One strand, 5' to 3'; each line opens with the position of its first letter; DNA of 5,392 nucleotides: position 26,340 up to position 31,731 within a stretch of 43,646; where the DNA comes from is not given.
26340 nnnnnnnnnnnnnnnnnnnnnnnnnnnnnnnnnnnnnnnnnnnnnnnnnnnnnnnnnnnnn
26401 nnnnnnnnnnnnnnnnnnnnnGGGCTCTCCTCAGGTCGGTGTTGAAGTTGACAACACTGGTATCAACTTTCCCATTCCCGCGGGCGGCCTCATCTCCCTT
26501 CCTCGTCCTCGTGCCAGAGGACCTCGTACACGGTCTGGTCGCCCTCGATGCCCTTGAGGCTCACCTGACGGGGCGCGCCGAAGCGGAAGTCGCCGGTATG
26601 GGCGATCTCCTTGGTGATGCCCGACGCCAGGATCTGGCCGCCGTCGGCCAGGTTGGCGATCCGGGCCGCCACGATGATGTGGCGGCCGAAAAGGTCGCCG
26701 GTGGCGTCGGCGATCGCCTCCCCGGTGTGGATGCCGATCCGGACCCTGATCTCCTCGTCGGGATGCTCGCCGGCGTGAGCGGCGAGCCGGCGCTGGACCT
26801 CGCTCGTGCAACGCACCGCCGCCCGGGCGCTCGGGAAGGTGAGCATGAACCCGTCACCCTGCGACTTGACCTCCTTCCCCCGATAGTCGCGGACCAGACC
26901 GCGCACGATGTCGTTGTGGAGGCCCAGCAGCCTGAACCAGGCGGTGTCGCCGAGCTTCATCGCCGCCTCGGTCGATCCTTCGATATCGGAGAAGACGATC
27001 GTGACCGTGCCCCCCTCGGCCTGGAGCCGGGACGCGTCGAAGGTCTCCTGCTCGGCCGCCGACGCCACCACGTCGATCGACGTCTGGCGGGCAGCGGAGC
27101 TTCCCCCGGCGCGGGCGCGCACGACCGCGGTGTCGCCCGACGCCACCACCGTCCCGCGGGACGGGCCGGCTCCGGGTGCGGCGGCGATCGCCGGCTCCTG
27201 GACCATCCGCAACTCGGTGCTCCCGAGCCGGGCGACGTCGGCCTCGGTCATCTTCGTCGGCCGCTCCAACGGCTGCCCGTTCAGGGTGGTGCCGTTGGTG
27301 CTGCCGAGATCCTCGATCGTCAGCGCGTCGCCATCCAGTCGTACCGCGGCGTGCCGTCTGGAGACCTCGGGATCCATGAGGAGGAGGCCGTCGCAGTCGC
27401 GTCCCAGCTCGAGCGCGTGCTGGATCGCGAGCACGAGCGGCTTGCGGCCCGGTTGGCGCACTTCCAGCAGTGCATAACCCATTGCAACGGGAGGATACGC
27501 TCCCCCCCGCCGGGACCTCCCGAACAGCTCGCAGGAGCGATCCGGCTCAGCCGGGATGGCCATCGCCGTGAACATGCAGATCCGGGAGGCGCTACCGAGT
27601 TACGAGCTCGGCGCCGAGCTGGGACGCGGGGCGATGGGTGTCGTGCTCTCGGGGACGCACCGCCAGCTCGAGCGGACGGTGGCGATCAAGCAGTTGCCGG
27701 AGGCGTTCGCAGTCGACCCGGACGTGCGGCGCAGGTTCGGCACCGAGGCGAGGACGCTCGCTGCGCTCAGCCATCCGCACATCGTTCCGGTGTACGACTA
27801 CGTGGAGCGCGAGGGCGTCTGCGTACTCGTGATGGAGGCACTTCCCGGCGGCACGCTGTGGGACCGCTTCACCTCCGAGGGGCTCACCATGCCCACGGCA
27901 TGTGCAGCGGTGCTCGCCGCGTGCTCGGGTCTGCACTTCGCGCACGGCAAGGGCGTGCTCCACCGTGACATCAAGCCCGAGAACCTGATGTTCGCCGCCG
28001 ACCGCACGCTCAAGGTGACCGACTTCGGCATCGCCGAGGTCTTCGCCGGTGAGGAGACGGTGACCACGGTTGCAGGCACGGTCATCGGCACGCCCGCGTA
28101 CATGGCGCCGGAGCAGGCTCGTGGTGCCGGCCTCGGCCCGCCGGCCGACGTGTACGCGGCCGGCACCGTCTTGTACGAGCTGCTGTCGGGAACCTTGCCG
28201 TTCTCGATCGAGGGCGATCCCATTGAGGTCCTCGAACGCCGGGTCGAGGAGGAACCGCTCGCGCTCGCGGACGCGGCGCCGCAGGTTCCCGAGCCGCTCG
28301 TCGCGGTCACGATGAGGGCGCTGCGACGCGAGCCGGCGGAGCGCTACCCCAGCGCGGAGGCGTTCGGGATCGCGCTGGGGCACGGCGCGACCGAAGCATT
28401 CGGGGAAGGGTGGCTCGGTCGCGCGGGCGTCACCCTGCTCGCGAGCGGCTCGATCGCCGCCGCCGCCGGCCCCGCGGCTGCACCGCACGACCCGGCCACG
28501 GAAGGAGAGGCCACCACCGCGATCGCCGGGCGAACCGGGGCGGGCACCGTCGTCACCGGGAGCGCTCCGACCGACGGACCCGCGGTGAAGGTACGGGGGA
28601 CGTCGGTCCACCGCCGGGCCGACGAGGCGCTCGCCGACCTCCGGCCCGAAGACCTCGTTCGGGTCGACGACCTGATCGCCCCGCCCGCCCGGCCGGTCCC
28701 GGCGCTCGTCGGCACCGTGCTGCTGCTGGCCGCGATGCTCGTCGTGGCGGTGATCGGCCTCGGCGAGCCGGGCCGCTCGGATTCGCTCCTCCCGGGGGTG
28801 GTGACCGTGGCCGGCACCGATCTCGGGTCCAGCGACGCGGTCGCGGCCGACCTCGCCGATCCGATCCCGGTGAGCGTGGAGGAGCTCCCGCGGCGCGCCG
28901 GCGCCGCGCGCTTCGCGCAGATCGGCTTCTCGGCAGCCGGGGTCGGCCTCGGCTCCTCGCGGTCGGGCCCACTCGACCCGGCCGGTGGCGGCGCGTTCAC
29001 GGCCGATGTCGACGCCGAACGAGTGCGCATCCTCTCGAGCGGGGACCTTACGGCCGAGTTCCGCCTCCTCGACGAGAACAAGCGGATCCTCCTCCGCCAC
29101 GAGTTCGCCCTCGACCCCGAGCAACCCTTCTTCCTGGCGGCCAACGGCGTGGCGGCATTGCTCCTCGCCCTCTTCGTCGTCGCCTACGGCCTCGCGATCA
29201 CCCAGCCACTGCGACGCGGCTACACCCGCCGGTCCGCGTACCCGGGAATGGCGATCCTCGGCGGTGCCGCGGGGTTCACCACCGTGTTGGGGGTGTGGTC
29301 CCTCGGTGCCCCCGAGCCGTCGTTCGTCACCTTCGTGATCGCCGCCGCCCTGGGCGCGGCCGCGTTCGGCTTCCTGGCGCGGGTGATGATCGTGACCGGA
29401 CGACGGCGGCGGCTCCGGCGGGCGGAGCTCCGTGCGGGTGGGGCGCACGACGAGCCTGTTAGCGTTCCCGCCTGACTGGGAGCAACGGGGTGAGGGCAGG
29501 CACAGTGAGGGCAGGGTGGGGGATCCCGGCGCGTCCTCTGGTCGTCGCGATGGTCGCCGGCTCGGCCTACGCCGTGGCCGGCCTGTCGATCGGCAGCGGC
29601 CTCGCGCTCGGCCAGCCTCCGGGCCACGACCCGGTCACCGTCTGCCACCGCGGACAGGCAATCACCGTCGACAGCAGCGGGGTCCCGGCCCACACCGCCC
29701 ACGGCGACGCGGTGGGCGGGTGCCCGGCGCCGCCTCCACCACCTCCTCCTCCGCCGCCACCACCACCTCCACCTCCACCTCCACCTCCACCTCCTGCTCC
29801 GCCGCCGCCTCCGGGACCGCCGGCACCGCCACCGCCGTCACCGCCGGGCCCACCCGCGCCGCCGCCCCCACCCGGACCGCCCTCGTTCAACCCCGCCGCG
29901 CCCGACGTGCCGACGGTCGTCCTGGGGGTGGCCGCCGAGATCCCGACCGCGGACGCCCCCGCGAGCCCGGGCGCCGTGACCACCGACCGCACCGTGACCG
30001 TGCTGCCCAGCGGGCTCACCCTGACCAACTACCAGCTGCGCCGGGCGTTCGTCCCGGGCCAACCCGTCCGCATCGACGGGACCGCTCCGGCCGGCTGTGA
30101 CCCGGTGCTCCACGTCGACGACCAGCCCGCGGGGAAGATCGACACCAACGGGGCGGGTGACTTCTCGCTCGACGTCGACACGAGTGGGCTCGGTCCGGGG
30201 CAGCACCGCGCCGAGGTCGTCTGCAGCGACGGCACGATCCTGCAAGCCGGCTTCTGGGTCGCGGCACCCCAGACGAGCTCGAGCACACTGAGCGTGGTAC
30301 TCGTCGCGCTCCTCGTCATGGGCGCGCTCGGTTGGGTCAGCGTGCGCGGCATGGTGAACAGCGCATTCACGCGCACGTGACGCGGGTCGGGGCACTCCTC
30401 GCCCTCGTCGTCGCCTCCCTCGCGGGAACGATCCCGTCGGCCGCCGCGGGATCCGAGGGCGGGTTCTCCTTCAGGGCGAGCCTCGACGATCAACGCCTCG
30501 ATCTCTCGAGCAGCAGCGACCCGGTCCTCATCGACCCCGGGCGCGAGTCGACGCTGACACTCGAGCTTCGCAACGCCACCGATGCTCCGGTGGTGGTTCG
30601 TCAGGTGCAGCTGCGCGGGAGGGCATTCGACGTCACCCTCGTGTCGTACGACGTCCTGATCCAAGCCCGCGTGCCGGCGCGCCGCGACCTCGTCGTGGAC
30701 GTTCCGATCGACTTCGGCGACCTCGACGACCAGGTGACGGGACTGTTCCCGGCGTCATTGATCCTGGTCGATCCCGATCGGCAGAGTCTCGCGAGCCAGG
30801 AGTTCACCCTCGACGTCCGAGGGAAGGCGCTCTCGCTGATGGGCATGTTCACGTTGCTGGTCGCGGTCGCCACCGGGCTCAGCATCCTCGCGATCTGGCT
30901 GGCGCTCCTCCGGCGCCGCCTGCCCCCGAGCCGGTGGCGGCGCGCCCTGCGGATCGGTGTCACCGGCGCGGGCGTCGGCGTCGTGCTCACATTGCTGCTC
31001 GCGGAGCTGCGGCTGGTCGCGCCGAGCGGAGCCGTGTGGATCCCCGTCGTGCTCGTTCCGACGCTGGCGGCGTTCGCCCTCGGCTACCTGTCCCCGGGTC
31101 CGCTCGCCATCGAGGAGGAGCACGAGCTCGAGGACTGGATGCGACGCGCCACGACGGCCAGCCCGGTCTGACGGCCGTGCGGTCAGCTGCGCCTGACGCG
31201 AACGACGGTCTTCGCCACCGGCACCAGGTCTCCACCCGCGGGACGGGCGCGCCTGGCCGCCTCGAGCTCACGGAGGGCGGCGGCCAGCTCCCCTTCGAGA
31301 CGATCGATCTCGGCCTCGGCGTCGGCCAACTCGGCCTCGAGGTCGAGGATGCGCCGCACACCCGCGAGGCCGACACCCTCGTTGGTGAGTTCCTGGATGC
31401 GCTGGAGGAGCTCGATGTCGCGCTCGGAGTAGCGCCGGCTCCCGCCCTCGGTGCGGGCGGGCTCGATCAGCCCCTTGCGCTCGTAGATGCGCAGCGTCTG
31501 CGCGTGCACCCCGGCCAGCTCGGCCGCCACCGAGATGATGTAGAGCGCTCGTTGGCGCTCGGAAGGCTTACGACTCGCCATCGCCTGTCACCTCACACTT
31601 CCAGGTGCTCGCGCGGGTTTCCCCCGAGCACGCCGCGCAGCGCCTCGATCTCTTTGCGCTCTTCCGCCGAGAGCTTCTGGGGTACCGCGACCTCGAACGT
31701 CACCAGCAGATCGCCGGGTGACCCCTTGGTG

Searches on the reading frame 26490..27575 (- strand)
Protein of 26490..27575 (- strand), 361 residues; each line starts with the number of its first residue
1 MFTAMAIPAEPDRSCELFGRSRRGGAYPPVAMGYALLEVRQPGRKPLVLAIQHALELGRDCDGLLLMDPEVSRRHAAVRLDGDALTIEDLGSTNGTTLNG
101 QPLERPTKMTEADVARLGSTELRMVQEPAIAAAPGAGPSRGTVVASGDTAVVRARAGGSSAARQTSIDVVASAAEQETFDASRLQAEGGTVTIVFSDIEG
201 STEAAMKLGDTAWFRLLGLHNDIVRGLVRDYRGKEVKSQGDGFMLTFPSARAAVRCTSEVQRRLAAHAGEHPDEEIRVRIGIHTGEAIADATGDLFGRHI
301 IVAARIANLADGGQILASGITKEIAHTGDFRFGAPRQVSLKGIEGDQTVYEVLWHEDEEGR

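Call 25: search_protein_families(library=pfam, proteins=[window:26490-27575:-], max_evalue=0.001)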
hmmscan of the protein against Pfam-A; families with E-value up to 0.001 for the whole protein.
window:26490-27575:- (361 aa): 3 families
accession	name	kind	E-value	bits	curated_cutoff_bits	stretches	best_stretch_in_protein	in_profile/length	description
PF00211.25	Guanylate_cyc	-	1.3e-19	71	21.9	1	189-350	7-179/183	Adenylate and Guanylate cyclase catalytic domain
PF00498.31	FHA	-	6e-14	52.7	20.7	1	57-118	3-67/67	FHA domain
PF16697.10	Yop-YscD_cpl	-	2.5e-11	44.1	33.2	1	59-126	23-92/94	Inner membrane component of T3SS, cytoplasmic domain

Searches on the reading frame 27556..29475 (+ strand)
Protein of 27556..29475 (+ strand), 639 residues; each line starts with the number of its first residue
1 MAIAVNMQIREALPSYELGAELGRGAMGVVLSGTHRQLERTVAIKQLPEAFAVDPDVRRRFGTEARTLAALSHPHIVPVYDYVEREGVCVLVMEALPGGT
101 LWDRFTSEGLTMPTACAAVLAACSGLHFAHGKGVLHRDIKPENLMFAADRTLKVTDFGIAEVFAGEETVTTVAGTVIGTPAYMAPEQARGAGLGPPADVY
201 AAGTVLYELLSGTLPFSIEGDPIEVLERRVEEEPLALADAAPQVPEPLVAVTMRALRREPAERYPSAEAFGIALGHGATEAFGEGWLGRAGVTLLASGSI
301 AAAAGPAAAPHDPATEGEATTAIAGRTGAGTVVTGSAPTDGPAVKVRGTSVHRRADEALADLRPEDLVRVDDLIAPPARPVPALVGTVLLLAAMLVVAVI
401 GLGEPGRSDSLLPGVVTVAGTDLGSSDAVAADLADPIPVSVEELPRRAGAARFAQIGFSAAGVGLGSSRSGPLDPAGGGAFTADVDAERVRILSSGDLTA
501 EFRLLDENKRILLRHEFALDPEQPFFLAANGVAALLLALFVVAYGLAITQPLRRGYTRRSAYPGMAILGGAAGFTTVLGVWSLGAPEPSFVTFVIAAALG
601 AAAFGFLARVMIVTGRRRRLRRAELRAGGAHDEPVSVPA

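Call 25: search_protein_families(library=pfam, proteins=[window:27556-29475:+], max_evalue=0.001)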
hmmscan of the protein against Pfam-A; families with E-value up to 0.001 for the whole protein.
window:27556-29475:+ (639 aa): 2 families
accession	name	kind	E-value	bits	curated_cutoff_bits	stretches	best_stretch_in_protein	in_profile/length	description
PF00069.31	Pkinase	-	7.8e-48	163.6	31.7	1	16-263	1-251/263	Protein kinase domain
PF07714.23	PK_Tyr_Ser-Thr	-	2.4e-31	109.4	23.1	1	18-263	3-248/258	Protein tyrosine and serine/threonine kinase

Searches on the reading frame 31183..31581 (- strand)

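Call 26: search_protein_families(library=pfam, proteins=[window:31183-31581:-], max_evalue=0.001)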
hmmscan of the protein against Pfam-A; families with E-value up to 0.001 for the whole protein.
window:31183-31581:- (132 aa): 3 families
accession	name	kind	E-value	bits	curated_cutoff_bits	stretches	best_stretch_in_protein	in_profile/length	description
PF13411.12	MerR_1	-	3.5e-21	75.5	21.6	1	15-80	2-67/69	MerR HTH family regulatory protein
PF00376.29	MerR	-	1.6e-13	50.7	28.2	1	16-51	2-38/38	MerR family regulatory protein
PF12728.13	HTH_17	-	2.8e-05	24.7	27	1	19-57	7-44/51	Helix-turn-helix domain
